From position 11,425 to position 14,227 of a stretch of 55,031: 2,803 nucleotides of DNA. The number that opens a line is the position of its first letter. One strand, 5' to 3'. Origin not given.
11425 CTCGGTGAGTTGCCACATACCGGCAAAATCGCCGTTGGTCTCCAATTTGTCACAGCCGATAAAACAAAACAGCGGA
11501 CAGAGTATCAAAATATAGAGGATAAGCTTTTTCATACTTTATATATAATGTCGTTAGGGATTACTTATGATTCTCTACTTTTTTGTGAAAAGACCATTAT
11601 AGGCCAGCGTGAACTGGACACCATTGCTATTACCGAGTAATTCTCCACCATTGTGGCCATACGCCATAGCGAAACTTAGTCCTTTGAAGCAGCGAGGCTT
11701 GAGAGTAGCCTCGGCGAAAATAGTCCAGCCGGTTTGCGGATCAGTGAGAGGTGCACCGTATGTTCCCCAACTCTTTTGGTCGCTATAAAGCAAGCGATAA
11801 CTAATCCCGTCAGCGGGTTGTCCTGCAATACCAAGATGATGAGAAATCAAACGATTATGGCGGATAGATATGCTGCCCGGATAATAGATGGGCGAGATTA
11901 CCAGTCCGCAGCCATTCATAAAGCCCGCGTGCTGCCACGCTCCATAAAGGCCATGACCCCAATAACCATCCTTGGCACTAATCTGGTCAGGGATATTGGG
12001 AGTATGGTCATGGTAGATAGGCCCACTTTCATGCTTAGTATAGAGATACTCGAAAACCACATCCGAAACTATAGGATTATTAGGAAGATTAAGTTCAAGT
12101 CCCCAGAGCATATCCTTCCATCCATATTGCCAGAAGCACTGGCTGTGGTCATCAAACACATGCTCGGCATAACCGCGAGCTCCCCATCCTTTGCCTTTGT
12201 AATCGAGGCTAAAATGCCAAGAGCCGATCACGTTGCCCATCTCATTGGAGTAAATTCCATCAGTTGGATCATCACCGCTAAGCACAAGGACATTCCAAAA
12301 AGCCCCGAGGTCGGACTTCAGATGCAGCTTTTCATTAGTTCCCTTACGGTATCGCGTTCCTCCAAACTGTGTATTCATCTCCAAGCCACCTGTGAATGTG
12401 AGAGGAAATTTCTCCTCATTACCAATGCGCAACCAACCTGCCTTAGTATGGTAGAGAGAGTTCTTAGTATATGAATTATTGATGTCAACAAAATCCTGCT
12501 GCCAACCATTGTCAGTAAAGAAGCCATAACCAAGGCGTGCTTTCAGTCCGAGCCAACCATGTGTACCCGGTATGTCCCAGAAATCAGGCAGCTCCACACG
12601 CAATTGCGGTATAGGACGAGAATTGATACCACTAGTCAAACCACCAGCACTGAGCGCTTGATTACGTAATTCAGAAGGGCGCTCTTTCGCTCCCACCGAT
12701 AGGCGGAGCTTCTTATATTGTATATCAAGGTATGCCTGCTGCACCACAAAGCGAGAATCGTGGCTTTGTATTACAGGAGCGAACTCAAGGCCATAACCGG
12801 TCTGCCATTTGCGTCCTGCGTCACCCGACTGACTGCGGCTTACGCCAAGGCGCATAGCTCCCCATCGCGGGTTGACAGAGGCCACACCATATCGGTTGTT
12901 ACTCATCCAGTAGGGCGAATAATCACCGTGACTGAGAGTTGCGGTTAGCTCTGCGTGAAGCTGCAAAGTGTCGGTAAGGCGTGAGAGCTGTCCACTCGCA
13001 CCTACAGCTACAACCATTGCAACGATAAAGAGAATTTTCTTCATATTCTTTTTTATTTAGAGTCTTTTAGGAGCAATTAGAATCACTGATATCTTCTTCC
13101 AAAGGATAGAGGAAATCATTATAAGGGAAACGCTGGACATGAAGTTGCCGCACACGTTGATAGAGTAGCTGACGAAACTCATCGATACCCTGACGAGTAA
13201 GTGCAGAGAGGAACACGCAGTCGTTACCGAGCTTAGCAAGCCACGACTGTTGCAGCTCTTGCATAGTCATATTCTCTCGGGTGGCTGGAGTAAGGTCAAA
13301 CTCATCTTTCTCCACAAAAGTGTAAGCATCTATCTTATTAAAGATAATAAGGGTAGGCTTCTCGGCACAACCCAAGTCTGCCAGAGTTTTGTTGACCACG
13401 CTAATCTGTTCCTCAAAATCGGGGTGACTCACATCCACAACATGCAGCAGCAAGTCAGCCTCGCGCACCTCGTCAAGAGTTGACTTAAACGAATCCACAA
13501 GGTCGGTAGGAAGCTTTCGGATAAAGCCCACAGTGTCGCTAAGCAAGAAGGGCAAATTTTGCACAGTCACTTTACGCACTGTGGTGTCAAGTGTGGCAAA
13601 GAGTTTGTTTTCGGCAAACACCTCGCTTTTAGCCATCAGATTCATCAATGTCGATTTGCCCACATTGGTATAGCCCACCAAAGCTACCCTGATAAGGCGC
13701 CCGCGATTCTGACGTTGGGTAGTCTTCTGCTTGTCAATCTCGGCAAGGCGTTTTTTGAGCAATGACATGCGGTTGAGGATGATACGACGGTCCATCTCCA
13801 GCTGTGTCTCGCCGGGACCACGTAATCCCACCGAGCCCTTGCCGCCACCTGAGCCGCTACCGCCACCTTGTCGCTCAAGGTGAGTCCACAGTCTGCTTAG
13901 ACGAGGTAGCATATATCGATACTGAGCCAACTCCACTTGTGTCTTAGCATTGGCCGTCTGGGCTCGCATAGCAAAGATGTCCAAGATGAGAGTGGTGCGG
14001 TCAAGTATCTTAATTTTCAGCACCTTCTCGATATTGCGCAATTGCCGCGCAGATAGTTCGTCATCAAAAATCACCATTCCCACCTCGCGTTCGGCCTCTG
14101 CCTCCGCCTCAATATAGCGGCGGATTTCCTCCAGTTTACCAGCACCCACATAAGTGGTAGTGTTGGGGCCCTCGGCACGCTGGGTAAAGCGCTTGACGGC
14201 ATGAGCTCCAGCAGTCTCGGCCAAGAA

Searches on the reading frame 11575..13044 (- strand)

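Call 76: search_protein_families(library=pfam, proteins=[window:11575-13044:-], max_evalue=0.0001)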
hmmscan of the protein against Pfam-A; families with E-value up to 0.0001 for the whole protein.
window:11575-13044:- (489 aa): 1 family
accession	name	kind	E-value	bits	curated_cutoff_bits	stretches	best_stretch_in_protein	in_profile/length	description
PF14052.12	Caps_assemb_Wzi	-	8e-13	48.6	30.1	1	77-341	63-279/392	Capsule assembly protein Wzi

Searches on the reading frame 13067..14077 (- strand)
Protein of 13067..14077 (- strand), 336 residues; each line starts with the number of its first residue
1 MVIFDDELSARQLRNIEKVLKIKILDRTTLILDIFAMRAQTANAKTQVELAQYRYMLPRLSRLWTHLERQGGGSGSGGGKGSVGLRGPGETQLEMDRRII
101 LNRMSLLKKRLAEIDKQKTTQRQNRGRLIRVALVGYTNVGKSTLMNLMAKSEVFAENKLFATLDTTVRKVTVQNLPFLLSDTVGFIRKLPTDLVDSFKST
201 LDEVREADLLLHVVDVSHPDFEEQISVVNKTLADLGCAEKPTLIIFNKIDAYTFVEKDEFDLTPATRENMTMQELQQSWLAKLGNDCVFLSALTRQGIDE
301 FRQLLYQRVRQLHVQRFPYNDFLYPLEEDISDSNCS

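Call 76: search_protein_families(library=pfam, proteins=[window:13067-14077:-], max_evalue=0.0001)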
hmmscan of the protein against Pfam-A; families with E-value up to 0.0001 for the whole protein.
window:13067-14077:- (336 aa): 6 families
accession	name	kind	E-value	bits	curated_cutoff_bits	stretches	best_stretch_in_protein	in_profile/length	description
PF16360.10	GTP-bdg_M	-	8.7e-30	103.6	29.5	1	38-125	1-79/79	GTP-binding GTPase Middle Region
PF01926.29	MMR_HSR1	-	1.1e-22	80.7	21.9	1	130-248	1-113/113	50S ribosome-binding GTPase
PF13167.11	GTP-bdg_N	-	2.4e-13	50.9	25.4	1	1-36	54-89/89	GTP-binding GTPase N-terminal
PF00025.27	Arf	-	2.7e-07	30.7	22.3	1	125-307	11-172/174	ADP-ribosylation factor family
PF03193.22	RsgA_GTPase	-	2.1e-06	28.1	30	0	207-309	23-108/174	RsgA GTPase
PF02421.24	FeoB_N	-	3.1e-06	27.2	27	1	130-301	2-152/156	Ferrous iron transport protein B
